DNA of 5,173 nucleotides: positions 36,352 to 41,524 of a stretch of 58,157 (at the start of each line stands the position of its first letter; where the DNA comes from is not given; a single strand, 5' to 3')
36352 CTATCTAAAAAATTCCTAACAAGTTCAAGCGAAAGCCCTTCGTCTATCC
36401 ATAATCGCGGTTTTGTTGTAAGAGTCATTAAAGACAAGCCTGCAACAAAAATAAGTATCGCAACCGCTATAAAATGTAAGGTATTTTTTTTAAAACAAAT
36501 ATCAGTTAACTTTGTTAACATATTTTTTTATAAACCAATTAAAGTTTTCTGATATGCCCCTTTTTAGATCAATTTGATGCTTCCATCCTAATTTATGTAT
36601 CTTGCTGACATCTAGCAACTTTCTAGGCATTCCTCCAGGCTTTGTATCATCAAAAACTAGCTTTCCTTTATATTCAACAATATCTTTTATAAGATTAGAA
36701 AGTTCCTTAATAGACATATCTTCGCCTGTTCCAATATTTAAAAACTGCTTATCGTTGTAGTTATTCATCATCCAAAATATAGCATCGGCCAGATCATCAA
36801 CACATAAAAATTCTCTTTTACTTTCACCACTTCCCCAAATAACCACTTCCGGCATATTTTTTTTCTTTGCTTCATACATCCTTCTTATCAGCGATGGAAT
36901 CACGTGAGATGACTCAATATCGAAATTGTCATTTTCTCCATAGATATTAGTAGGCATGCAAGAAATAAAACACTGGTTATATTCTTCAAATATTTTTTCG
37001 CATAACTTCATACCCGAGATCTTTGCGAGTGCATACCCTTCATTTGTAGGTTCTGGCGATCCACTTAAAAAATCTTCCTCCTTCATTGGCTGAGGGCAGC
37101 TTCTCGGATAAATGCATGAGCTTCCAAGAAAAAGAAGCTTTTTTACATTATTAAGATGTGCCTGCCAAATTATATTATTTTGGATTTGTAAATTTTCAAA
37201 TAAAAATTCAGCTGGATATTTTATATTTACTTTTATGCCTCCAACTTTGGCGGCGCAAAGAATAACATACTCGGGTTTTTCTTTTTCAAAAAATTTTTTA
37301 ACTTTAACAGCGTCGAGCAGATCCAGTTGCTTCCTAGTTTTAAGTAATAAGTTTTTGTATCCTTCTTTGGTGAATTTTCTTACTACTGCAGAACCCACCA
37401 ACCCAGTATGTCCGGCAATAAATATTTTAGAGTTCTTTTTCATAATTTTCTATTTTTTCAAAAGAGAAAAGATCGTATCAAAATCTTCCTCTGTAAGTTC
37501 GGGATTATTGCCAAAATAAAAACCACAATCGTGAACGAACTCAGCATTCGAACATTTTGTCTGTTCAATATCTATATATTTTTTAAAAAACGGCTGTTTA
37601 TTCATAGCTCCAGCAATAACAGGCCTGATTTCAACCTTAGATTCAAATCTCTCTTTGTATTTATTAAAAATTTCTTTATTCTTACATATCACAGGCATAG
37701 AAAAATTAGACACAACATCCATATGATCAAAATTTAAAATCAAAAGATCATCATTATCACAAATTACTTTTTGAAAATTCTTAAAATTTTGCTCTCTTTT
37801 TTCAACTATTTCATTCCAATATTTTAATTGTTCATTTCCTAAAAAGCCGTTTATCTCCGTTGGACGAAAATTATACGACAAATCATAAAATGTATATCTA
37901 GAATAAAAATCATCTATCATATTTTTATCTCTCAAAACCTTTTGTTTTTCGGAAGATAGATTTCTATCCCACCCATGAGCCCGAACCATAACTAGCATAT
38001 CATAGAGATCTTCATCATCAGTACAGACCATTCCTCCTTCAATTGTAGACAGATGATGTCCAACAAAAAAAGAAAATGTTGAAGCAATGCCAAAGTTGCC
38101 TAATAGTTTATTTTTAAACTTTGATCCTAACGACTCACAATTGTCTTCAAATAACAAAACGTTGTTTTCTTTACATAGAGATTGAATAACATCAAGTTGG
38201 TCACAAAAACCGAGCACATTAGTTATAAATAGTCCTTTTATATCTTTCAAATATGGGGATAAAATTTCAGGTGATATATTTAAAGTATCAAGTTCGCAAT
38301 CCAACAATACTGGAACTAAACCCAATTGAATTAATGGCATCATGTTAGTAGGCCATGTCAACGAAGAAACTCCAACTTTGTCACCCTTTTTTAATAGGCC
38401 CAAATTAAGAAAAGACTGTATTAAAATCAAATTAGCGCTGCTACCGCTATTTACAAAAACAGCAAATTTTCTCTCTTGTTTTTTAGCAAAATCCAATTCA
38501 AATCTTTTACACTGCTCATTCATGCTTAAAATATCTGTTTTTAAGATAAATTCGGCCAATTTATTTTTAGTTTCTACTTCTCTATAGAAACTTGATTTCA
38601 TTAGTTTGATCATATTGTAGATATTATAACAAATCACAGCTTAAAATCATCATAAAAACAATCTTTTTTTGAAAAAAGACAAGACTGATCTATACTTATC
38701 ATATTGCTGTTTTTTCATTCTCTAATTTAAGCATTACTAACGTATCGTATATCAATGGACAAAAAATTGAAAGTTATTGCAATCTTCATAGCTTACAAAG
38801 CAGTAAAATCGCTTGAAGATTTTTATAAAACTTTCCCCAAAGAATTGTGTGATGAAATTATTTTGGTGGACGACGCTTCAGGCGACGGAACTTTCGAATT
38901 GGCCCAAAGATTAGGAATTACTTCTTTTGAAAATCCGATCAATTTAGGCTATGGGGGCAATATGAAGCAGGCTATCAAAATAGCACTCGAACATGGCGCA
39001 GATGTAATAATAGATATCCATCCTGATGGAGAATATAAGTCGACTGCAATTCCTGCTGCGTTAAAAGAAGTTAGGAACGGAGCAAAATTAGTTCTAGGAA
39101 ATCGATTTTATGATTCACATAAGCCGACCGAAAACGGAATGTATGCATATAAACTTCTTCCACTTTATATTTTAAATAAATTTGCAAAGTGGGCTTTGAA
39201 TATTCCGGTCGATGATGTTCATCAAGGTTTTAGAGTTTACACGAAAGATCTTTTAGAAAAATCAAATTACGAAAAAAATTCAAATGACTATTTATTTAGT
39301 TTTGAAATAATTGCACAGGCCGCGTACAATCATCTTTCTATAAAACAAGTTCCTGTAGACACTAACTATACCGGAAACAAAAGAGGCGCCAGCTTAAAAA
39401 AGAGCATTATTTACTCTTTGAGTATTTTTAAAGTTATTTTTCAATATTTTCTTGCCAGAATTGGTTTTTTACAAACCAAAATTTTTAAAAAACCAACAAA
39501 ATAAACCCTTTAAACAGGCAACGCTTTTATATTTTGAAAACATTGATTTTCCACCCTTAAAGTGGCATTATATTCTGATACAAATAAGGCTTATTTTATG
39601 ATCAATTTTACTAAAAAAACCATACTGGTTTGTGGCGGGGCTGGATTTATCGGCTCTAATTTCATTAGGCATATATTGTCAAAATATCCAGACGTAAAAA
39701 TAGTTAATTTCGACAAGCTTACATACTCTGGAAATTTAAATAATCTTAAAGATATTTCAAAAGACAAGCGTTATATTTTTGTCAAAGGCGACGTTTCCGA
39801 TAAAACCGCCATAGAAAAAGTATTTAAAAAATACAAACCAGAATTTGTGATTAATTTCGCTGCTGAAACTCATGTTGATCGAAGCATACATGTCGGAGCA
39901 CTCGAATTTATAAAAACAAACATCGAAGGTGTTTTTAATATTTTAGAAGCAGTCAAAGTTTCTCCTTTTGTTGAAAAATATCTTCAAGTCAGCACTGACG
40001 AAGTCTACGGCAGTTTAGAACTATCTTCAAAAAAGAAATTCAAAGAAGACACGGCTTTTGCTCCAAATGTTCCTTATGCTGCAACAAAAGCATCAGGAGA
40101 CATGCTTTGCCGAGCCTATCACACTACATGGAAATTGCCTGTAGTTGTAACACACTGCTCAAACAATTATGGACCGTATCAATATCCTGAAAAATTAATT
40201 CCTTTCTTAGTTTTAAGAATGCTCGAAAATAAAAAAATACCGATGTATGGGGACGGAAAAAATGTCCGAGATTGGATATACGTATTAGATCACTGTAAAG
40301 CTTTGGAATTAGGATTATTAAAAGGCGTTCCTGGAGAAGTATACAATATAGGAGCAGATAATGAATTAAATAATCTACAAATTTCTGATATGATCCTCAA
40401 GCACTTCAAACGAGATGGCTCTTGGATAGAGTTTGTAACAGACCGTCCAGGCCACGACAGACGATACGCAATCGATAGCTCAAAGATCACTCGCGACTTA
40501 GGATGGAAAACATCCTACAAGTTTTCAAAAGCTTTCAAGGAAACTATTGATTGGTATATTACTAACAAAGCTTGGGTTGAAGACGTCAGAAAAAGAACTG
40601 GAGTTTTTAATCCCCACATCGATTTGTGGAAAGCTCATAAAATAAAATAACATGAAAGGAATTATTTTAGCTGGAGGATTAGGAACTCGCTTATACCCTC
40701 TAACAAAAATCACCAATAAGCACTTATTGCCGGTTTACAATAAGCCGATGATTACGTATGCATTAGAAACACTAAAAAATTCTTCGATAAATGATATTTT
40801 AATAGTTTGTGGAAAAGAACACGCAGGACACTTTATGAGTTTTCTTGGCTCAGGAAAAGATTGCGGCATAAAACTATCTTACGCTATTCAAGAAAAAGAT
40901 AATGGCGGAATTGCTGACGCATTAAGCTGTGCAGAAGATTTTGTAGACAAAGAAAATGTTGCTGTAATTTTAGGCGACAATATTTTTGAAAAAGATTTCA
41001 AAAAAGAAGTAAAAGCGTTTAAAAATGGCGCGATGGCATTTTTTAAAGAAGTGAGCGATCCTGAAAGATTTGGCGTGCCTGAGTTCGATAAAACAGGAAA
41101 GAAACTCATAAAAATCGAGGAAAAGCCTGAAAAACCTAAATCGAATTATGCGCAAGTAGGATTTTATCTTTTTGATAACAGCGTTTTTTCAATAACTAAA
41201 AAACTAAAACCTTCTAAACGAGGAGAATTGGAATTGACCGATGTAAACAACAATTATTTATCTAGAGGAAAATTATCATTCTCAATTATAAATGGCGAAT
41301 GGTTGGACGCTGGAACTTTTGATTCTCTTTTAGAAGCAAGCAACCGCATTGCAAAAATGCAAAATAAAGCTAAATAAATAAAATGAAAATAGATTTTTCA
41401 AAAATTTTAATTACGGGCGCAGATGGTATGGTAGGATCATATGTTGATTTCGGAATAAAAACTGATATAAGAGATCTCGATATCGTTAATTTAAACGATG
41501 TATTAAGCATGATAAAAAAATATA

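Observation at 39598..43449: RmlD::C-methyltransferase fusion in an rmlB-rmlA operon lacking rmlC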

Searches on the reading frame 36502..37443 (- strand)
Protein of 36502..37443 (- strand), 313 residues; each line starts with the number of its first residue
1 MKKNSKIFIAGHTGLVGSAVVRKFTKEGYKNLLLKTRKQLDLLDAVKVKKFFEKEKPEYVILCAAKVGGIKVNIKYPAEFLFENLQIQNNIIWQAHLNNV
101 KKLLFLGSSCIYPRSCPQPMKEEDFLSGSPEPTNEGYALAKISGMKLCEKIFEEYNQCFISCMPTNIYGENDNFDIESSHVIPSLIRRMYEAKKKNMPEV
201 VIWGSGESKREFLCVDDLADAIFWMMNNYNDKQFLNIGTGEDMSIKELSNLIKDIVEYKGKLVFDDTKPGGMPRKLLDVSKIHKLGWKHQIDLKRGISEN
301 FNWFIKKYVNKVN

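Call 3: search_protein_families(library=pfam, proteins=[window:36502-37443:-], max_evalue=0.001)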
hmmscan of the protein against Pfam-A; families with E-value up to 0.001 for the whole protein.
window:36502-37443:- (313 aa): 3 families
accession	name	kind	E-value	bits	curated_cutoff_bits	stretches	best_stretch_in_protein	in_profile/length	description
PF01370.27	Epimerase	-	2.4e-58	197.8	20.9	1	7-238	1-240/240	NAD dependent epimerase/dehydratase family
PF16363.11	GDP_Man_Dehyd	-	1.3e-18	68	27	1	39-299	58-331/332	GDP-mannose 4,6 dehydratase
PF04321.23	RmlD_sub_bind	-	7.1e-09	35.6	27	1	6-65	2-60/287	RmlD substrate binding domain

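Call 4: search_protein_families(library=ncbifam, proteins=[window:36502-37443:-], max_evalue=0.001)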
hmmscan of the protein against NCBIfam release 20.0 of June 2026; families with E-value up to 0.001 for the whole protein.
window:36502-37443:- (313 aa): 12 families
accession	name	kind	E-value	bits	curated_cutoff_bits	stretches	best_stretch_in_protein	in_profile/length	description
NF047922.1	GDPFucSynFcl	equivalog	1.7e-132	441.5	500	1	4-307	2-304/308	GDP-L-fucose synthase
TIGR01179.1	galE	equivalog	3.4e-22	78.7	262.3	1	6-306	1-327/332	UDP-glucose 4-epimerase GalE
TIGR01181.1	dTDP_gluc_dehyt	equivalog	2.2e-20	73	365.1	1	39-307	56-314/321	dTDP-glucose 4,6-dehydratase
TIGR04180.1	EDH_00030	hypoth_equivalog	8.4e-13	48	475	1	43-268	59-268/297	NAD-dependent 4,6-dehydratase LegB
TIGR02197.1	heptose_epim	equivalog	9.7e-13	48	274.6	1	8-259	2-263/316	ADP-glyceromanno-heptose 6-epimerase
NF007490.0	PRK10084.1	subfamily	8.5e-12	44.7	649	1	137-310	167-342/361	dTDP-glucose 4,6-dehydratase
NF007582.0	PRK10217.1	equivalog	2e-10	40.3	698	1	39-306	57-333/355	dTDP-glucose 4,6-dehydratase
NF011728.1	PRK15181.1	equivalog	1.3e-08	34.2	760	1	58-308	92-341/348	Vi polysaccharide biosynthesis UDP-N-acetylglucosaminuronic acid C-4 epimerase TviC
NF008360.0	PRK11150.1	equivalog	1.5e-08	34.2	452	1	7-252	2-250/310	ADP-glyceromanno-heptose 6-epimerase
TIGR01214.1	rmlD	equivalog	3.6e-06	26.3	224.05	1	6-66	1-60/285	dTDP-4-dehydrorhamnose reductase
TIGR03466.1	HpnA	hypoth_equivalog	0.00027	19.9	367.65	0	6-174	2-177/327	hopanoid-associated sugar epimerase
NF007956.0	PRK10675.1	subfamily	0.00045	19.5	394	0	206-305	227-330/338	UDP-glucose 4-epimerase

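Call 71: search_solved_structures(query=window:36502-37440:-, max_evalue=1e-10)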
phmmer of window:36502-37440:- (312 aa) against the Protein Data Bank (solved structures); distinct sequences matched with E-value up to 1e-10: 27.
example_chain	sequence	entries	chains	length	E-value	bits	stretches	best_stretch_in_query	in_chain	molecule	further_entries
1bsv_A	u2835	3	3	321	4.5e-102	344.6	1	4-305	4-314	PROTEIN (GDP-FUCOSE SYNTHETASE) | GDP-FUCOSE SYNTHETASE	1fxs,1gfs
1bws_A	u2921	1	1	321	1.2e-101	343.2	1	4-305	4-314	PROTEIN (GDP-4-KETO-6-DEOXY-D-MANNOSE EPIMERASE/REDUCTASE)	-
1e6u_A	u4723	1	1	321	3.4e-101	341.7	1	4-305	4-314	GDP-FUCOSE SYNTHETASE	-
1e7s_A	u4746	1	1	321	5.8e-101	340.9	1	4-305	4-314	GDP-FUCOSE SYNTHETASE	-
1e7q_A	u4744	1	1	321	6.4e-101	340.8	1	4-305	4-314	GDP-FUCOSE SYNTHETASE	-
1e7r_A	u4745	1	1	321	4e-100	338.2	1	4-305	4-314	GDP-FUCOSE SYNTHETASE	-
7anh_A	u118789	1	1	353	4.5e-92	311.7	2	2-195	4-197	GDP-L-fucose synthase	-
8du0_A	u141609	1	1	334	5.7e-92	311.4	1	4-303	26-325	GDP-L-fucose synthase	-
7ll6_A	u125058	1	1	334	7.9e-92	310.9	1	4-303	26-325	GDP-L-fucose synthase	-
8ewu_A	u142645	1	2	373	8.9e-78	264.8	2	2-195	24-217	GDP-L-fucose synthase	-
7cxt_A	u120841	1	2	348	3.4e-75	256.3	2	2-193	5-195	GDP-L-fucose synthase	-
7m13_A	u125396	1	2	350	3.5e-75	256.3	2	2-193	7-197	GDP-L-fucose synthase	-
7anc_A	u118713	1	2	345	3.9e-75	256.1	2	2-193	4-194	GDP-L-fucose synthase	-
4b8w_A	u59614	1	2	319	2.1e-49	171.6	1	4-307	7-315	GDP-L-FUCOSE SYNTHASE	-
4b8z_A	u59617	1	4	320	2.1e-49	171.6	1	4-307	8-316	GDP-L-FUCOSE SYNTHASE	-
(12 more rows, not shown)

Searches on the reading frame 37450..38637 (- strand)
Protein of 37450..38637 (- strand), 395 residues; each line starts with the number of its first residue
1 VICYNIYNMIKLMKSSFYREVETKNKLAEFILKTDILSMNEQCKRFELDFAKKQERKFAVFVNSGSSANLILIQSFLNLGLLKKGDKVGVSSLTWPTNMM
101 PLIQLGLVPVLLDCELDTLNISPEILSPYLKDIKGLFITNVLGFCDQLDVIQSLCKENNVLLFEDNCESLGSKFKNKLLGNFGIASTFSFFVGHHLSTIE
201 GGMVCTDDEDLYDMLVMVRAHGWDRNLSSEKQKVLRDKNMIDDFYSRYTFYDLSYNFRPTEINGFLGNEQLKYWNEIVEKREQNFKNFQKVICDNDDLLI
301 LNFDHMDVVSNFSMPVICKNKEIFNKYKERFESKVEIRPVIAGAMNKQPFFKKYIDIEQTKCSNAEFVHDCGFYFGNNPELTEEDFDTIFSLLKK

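Call 3: search_protein_families(library=pfam, proteins=[window:37450-38637:-], max_evalue=0.001)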
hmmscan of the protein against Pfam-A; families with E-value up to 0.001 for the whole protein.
window:37450-38637:- (395 aa): 1 family
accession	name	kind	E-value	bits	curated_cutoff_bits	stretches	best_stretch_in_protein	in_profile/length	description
PF01041.23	DegT_DnrJ_EryC1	-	4.1e-55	187.9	19.8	1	22-392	5-358/360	DegT/DnrJ/EryC1/StrS aminotransferase family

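Call 4: search_protein_families(library=ncbifam, proteins=[window:37450-38637:-], max_evalue=0.001)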
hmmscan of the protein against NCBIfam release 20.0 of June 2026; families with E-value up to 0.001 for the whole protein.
window:37450-38637:- (395 aa): 7 families
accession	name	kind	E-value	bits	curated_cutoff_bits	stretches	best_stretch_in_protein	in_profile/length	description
NF011936.0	PRK15407.1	equivalog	3.3e-58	197.4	423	1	37-394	61-433/440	lipopolysaccharide biosynthesis protein RfbH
TIGR03588.1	PseC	equivalog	4.5e-37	127.8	423.5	1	30-389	19-372/380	UDP-4-amino-4,6-dideoxy-N-acetyl-beta-L-altrosamine transaminase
TIGR04181.1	NHT_00031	hypoth_equivalog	2e-34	119.1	420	1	22-362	11-346/359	LegC family aminotransferase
NF008658.2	PRK11658.1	equivalog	1.2e-22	80.1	631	1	31-292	23-271/379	UDP-4-amino-4-deoxy-L-arabinose aminotransferase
NF008687.0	PRK11706.1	equivalog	5.6e-20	71.4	375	1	51-294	41-269/375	dTDP-4-amino-4,6-dideoxygalactose transaminase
TIGR02379.1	ECA_wecE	subfamily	1.7e-14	53.4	434.85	1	50-300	40-276/376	dTDP-4-amino-4,6-dideoxy-D-glucose transaminase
TIGR04427.1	PLP_DesI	equivalog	7.8e-14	51.6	650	1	87-229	92-235/390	dTDP-4-dehydro-6-deoxyglucose aminotransferase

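Call 72: search_solved_structures(query=window:37450-38634:-, max_evalue=1e-10)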
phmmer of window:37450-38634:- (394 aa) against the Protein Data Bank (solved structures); distinct sequences matched with E-value up to 1e-10: 38.
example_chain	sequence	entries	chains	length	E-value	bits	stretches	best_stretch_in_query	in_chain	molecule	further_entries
2gms_A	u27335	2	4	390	4e-63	217.1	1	20-387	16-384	Putative pyridoxamine 5-phosphate-dependent dehydrase, Wbdk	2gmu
3b8x_A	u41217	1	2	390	4.9e-62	213.5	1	20-387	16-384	Pyridoxamine 5-phosphate-dependent dehydrase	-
2r0t_A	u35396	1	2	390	8.5e-62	212.7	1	20-387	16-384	Pyridoxamine 5-phosphate-dependent dehydrase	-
3gr9_A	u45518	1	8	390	1e-61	212.5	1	20-387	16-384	ColD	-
3bcx_A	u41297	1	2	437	2.7e-37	132.1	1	57-390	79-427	CDP-6-deoxy-L-threo-D-glycero-4-hexulose-3-dehydrase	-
3bb8_A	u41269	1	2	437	4.8e-36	127.9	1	57-390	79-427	CDP-4-keto-6-deoxy-D-glucose-3-dehydrase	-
9wvy_A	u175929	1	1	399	5e-30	108.1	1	31-285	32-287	Putative NDP-4-keto-6-deoxyglucose-3-dehydratase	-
2fn6_A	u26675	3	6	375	3.1e-22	82.5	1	30-342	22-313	AMINOTRANSFERASE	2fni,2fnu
7l7x_AAA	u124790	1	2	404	3.4e-22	82.3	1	39-285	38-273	DegT/DnrJ/EryC1/StrS aminotransferase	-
7b0m_AAA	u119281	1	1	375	5.1e-21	78.5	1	40-320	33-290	Sugar aminotransferase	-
3bn1_A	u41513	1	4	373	5.8e-21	78.3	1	33-225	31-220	Perosamine synthetase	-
3dr7_A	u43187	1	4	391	6.8e-21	78.1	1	33-225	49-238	Putative perosamine synthetase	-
4ztc_A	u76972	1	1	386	7.4e-21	77.9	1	27-206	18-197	Aminotransferase homolog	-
1o61_A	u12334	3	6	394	7.6e-21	77.9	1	27-209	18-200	aminotransferase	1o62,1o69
3dr4_A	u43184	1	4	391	9.4e-21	77.6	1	33-225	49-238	Putative perosamine synthetase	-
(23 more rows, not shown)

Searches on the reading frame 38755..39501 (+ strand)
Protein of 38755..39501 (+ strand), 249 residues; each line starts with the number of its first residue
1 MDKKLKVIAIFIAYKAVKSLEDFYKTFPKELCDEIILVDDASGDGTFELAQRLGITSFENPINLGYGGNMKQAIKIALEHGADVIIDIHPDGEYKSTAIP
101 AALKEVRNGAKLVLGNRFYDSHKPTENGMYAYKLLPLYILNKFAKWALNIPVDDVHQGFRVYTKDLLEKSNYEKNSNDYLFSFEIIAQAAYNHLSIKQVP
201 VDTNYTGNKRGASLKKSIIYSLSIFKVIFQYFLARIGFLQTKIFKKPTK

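Call 3: search_protein_families(library=pfam, proteins=[window:38755-39501:+], max_evalue=0.001)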
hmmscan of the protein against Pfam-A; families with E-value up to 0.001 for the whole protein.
window:38755-39501:+ (249 aa): 1 family
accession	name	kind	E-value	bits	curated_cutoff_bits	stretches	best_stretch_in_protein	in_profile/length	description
PF00535.33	Glycos_transf_2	-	6.8e-13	49.3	23.3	1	29-169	24-166/168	Glycosyl transferase family 2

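Call 36: search_solved_structures(query=window:38755-39501:+, max_evalue=0.001, show_alignments=1)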
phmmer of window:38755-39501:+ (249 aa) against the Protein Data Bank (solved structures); distinct sequences matched with E-value up to 0.001: 1.
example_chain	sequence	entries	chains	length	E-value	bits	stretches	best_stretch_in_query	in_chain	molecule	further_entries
5mlz_A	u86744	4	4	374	2.5e-07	33.7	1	4-211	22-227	Dolichol monophosphate mannose synthase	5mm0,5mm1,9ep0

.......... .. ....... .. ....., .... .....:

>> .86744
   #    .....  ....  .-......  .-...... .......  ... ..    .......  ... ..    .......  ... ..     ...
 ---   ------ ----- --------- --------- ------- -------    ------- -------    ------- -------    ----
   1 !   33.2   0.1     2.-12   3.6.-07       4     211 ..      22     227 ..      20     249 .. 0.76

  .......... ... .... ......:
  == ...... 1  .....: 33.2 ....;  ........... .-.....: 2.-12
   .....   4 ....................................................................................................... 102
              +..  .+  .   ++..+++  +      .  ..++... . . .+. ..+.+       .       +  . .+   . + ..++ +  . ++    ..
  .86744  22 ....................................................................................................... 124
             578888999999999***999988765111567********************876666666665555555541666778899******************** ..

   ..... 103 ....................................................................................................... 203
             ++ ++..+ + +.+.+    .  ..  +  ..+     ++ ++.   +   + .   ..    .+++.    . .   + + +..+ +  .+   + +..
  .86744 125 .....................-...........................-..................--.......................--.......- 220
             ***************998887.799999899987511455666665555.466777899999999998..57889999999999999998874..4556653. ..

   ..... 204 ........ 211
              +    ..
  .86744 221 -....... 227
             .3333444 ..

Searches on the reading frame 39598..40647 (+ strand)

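Call 3: search_protein_families(library=pfam, proteins=[window:39598-40647:+], max_evalue=0.001)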
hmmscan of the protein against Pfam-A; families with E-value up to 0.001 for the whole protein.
window:39598-40647:+ (350 aa): 8 families
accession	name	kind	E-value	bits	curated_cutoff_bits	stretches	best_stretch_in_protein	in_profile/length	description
PF16363.11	GDP_Man_Dehyd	-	2.1e-77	261.3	27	1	10-316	1-332/332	GDP-mannose 4,6 dehydratase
PF01370.27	Epimerase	-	5.7e-59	199.9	20.9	1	9-252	1-240/240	NAD dependent epimerase/dehydratase family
PF02719.21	Polysacc_synt_2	-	2.8e-15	56.7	20.2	1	9-140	1-135/293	Polysaccharide biosynthesis protein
PF04321.23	RmlD_sub_bind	-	2e-12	47.3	27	1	8-177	2-142/287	RmlD substrate binding domain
PF01073.25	3Beta_HSD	-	2.3e-12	47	22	1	10-229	1-218/280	3-beta hydroxysteroid dehydrogenase/isomerase family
PF07993.18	NAD_binding_4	-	1.1e-11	44.9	20.1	1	12-189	2-206/258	Male sterility protein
PF00106.31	adh_short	-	0.0002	21.3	26.6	0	7-119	1-119/195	short chain dehydrogenase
PF05368.20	NmrA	-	0.00062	19.9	27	1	5-83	1-74/298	NmrA-like family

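Call 4: search_protein_families(library=ncbifam, proteins=[window:39598-40647:+], max_evalue=0.001)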
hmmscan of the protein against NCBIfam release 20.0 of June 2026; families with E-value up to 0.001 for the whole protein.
window:39598-40647:+ (350 aa): 30 families (the best 25 are shown)
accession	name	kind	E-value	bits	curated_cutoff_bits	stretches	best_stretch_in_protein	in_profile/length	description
TIGR01181.1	dTDP_gluc_dehyt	equivalog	2.6e-135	450.7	365.1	1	9-329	2-320/321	dTDP-glucose 4,6-dehydratase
NF007490.0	PRK10084.1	subfamily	6e-106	354.5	649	1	9-333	3-347/361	dTDP-glucose 4,6-dehydratase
NF007582.0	PRK10217.1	equivalog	7.8e-99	331.1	698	1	7-331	2-342/355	dTDP-glucose 4,6-dehydratase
TIGR04180.1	EDH_00030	hypoth_equivalog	1.7e-37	129.1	475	1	9-307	1-296/297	NAD-dependent 4,6-dehydratase LegB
TIGR01179.1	galE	equivalog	4.2e-33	114.6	262.3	1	9-323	2-328/332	UDP-glucose 4-epimerase GalE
TIGR02622.1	CDP_4_6_dhtase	equivalog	2.4e-29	102.6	278.45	1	4-331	2-341/352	CDP-glucose 4,6-dehydratase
NF007956.0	PRK10675.1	subfamily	2.5e-20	72.9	394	1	9-321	3-330/338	UDP-glucose 4-epimerase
NF011728.1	PRK15181.1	equivalog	8.6e-19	67.7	760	1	6-324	15-341/348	Vi polysaccharide biosynthesis UDP-N-acetylglucosaminuronic acid C-4 epimerase TviC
TIGR01472.1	gmd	equivalog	6e-18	65.2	415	1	44-257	36-255/342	GDP-mannose 4,6-dehydratase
TIGR02197.1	heptose_epim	equivalog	1.3e-15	57.4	274.6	1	9-319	1-312/316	ADP-glyceromanno-heptose 6-epimerase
TIGR03589.1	PseB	equivalog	2.9e-15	56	407.75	1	4-156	2-148/324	UDP-N-acetylglucosamine 4,6-dehydratase (inverting)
NF047922.1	GDPFucSynFcl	equivalog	8.3e-15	55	500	1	65-324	38-305/308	GDP-L-fucose synthase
TIGR01214.1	rmlD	equivalog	4.4e-12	45.7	224.05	1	8-176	1-140/285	dTDP-4-dehydrorhamnose reductase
NF043036.1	ErythonDh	equivalog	1.7e-11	43.9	325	1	9-174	3-163/321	D-erythronate dehydrogenase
TIGR03466.1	HpnA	hypoth_equivalog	2.1e-11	43.3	367.65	1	8-255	2-232/327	hopanoid-associated sugar epimerase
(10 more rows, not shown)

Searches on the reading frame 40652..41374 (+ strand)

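Call 3: search_protein_families(library=pfam, proteins=[window:40652-41374:+], max_evalue=0.001)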
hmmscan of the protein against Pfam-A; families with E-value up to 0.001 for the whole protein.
window:40652-41374:+ (241 aa): 2 families
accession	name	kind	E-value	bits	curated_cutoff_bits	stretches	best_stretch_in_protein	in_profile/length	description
PF00483.29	NTP_transferase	-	6e-61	206.6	21.2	1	2-234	1-243/245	Nucleotidyl transferase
PF12804.13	NTP_transf_3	-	9.6e-12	45.8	27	1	3-115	1-103/160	MobA-like NTP transferase domain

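Call 4: search_protein_families(library=ncbifam, proteins=[window:40652-41374:+], max_evalue=0.001)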
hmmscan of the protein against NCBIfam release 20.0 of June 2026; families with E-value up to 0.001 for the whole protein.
window:40652-41374:+ (241 aa): 38 families (the best 25 are shown)
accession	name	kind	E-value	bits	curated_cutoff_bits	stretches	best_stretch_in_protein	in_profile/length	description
TIGR01207.1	rmlA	equivalog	1.5e-78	263.8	360.65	1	2-239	1-242/286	glucose-1-phosphate thymidylyltransferase RfbA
NF012024.0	PRK15480.1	equivalog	5.7e-70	235.7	588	1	2-239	5-246/292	glucose-1-phosphate thymidylyltransferase RfbA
TIGR01208.1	rmlA_long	equivalog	7.5e-65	219.1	320.25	1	2-235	1-236/353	glucose-1-phosphate thymidylyltransferase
TIGR03992.1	Arch_glmU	subfamily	1.1e-50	172.7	292.1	1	1-235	1-229/393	bifunctional sugar-1-phosphate nucleotidylyltransferase/acetyltransferase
NF041173.1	Sug_nt_acttase_Thmprot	equivalog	1.3e-36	126.5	600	1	1-234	1-228/405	bifunctional sugar-1-phosphate nucleotidylyltransferase/acetyltransferase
NF041313.1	UDPGP_AglF_Halo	equivalog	1.5e-35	122.7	400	1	1-222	1-223/234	UTP--glucose-1-phosphate uridylyltransferase AglF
TIGR01099.1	galU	equivalog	1.1e-30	107.1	326.8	2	78-228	98-260/261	UTP--glucose-1-phosphate uridylyltransferase GalU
NF052502.1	man1P_GTase_Rv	exception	2.6e-23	82.4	440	1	3-233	3-230/352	mannose-1-phosphate guanylyltransferase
NF045761.1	NAMPUrTaseMurU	equivalog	7.7e-22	78.2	250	1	1-229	1-223/226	N-acetylmuramate alpha-1-phosphate uridylyltransferase MurU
NF003670.0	PRK05293.1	equivalog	2.3e-19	69.6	470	1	3-238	7-263/382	glucose-1-phosphate adenylyltransferase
NF049965.1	GlMnHpPGnyltfHddC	equivalog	6.1e-18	65.3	300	1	1-181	1-174/221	D-glycero-D-manno-heptose 1-phosphate guanosyltransferase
NF041135.1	IPPtranDIPPsyn_Thcocales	equivalog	7.7e-16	58.1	580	1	1-239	1-223/419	bifunctional L-myo-inositol-1-phosphate cytidylyltransferase/CDP-L-myo-inositol myo-inositolphosphotransferase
TIGR02091.1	glgC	equivalog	1.4e-15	57.2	424.9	1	3-235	3-261/364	glucose-1-phosphate adenylyltransferase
NF009928.0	PRK13389.1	equivalog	4.4e-15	55.6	548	2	2-53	10-61/302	UTP--glucose-1-phosphate uridylyltransferase GalU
NF007516.0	PRK10122.1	equivalog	1.4e-13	50.7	534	1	2-53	5-56/297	UTP--glucose-1-phosphate uridylyltransferase GalF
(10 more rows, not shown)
